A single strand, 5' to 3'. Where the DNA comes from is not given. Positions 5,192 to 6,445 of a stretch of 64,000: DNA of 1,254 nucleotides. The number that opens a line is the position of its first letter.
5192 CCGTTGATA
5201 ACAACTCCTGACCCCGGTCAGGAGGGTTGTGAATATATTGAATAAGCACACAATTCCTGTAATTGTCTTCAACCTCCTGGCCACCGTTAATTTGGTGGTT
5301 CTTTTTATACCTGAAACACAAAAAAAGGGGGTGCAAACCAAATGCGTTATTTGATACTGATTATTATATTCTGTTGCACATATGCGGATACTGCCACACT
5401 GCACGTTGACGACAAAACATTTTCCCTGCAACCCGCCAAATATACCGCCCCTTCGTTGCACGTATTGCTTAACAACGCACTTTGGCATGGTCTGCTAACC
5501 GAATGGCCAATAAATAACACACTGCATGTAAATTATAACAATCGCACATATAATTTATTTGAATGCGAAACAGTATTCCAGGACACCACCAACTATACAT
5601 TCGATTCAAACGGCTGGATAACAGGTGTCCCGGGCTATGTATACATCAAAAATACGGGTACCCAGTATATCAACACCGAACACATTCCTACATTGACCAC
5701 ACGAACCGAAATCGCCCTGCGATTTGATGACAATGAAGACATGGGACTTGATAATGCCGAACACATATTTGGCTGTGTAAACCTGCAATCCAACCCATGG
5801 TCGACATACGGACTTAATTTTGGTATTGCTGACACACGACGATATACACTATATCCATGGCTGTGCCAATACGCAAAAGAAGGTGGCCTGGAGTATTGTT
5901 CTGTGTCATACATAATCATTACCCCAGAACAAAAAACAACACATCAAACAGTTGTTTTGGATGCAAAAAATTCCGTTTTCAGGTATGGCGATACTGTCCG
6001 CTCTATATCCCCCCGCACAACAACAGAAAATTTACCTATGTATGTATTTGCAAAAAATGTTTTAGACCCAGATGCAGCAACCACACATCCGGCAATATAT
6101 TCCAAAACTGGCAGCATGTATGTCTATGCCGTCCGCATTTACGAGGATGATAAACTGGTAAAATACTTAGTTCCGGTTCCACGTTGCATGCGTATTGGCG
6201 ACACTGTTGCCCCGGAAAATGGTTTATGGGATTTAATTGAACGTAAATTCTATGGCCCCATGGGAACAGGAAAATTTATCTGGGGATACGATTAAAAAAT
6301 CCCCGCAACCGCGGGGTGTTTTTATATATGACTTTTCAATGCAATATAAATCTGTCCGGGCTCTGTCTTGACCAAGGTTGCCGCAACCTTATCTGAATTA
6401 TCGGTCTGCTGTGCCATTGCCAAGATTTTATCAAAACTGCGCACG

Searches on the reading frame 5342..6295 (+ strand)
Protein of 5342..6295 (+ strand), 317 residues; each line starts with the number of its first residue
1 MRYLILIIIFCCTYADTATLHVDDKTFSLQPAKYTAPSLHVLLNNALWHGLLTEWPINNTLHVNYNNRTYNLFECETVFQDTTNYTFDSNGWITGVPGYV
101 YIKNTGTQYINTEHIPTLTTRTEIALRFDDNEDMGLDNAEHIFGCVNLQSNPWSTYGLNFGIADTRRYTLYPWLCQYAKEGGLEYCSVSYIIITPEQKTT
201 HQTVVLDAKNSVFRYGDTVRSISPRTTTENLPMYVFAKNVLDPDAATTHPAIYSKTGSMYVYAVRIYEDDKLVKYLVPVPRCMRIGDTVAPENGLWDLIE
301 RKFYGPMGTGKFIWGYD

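Call 51: search_protein_families(library=pfam, proteins=[window:5342-6295:+], max_evalue=0.01)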
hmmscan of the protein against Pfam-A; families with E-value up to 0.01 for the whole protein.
window:5342-6295:+ (317 aa): 0 families

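Call 93: find_homologous_proteins(query=window:5342-6295:+, max_evalue=0.001)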
Query window:5342-6295:+ (317 aa): 38 proteins with E <= 0.001 among 429 candidates.
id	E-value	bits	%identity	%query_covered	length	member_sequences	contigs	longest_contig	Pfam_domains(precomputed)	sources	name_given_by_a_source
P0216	7.2e-221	750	100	100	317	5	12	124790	-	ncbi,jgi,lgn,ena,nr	ncbi:MAG: hypothetical protein E7011_01405 [Alphaproteobacteria bacterium]|nr:hypothetical protein [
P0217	1.0e-80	289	44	100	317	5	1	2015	-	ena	-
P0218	5.7e-80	287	44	100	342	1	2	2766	-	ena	-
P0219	2.4e-77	278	42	100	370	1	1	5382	-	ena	-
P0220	2.7e-75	271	43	96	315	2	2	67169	-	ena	-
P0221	2.3e-74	268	41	100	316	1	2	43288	-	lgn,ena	-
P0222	1.1e-73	266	44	94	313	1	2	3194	-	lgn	-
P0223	1.4e-73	266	41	100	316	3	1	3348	-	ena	-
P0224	2.1e-73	265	42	100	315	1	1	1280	-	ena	-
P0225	1.7e-72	262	41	100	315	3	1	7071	-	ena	-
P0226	7.4e-72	260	44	100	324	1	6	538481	-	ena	-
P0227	1.1e-71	260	41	100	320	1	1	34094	-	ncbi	-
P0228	2.2e-71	259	44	100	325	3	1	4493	-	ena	-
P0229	8.3e-71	257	43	100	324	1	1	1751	-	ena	-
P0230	1.7e-70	256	41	99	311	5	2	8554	-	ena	-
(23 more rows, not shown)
